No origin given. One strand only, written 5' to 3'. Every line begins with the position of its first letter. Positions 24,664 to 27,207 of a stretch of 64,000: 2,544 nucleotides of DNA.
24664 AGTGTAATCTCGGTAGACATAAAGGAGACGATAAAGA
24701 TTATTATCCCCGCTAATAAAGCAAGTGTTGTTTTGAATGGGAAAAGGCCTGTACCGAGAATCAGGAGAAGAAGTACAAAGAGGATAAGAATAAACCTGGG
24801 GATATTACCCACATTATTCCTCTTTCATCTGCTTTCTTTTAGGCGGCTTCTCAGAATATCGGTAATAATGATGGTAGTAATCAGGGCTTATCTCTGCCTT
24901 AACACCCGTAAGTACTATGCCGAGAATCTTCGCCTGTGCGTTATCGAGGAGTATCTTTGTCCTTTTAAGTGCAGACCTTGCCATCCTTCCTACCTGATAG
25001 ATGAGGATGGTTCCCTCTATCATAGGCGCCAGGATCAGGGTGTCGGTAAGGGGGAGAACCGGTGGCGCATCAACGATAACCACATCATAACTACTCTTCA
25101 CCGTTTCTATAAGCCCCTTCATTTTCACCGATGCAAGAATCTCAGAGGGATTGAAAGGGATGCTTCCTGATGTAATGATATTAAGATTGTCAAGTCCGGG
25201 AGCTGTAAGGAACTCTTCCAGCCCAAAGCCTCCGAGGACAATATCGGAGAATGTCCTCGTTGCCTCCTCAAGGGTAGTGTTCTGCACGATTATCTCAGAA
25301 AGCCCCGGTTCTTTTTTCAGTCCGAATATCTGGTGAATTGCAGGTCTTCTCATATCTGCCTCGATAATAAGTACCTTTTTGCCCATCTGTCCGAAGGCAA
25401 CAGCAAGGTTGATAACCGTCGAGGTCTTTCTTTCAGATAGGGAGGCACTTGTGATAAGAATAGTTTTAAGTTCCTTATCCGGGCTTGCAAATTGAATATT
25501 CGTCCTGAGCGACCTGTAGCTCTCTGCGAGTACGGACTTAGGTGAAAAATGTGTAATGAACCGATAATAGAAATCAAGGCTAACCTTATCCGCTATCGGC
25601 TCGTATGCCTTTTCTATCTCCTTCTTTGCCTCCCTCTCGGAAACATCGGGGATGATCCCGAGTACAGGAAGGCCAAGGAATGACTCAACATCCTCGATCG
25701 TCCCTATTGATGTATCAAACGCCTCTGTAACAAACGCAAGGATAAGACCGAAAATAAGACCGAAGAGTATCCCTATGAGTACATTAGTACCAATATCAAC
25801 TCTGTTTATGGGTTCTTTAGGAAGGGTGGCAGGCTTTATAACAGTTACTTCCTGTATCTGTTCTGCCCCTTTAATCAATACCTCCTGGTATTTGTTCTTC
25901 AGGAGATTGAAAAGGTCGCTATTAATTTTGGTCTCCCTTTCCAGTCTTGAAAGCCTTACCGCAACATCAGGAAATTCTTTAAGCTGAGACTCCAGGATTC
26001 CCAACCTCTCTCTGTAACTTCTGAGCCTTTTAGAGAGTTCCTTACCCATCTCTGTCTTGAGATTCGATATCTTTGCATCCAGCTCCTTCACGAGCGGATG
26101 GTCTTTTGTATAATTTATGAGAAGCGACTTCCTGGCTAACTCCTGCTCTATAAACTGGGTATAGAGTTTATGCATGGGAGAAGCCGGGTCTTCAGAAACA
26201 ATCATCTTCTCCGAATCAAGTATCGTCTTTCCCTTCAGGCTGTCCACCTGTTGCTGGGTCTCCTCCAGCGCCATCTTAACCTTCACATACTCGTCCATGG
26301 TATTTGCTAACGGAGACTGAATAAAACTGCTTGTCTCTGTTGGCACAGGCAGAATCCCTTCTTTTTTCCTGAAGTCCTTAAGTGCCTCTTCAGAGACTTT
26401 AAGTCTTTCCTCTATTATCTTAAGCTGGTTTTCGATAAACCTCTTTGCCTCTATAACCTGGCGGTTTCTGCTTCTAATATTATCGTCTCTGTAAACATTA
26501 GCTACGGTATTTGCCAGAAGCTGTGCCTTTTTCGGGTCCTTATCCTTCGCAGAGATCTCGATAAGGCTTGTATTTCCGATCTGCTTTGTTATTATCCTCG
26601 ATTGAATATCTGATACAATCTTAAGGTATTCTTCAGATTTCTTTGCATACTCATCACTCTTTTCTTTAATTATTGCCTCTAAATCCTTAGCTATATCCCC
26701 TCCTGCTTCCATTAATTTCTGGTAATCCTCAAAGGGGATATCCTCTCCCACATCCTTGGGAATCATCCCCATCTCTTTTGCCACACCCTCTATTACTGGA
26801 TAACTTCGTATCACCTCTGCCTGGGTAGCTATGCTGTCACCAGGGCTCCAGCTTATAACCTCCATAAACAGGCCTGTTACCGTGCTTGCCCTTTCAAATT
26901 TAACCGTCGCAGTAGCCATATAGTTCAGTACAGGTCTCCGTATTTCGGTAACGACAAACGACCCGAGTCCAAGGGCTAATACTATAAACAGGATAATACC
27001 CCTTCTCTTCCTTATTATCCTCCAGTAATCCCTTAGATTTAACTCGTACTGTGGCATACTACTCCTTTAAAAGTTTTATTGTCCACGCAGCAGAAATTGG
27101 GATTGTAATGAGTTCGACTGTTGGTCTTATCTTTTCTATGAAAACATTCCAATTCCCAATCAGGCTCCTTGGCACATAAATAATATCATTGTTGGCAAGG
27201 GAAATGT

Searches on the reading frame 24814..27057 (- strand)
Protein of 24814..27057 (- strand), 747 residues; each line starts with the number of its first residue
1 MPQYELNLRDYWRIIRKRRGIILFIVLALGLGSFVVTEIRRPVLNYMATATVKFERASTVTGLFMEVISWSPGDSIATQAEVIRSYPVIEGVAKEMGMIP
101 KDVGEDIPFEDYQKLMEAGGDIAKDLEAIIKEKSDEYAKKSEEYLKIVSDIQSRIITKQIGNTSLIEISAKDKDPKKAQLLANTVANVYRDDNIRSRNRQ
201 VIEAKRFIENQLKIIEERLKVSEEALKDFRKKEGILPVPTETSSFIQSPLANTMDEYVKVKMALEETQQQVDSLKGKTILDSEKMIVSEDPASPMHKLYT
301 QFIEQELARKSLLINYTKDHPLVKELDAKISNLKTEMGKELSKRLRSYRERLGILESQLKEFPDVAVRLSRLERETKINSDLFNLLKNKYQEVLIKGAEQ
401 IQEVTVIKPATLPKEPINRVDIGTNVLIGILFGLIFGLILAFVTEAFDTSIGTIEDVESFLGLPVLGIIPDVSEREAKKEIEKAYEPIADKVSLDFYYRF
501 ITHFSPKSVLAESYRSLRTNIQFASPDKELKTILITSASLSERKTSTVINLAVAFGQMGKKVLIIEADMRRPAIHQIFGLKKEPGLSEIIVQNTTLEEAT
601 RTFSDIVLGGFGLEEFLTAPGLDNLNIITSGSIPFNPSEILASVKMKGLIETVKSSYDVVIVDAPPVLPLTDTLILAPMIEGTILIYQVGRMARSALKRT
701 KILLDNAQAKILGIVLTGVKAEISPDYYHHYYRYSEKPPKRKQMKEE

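Call 63: find_encoding_contigs(protein=window:24814-27057:-, flank=1000, max_places=10)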
Protein window:24814-27057:- (747 aa): no gene with exactly this product is on record in the collection.
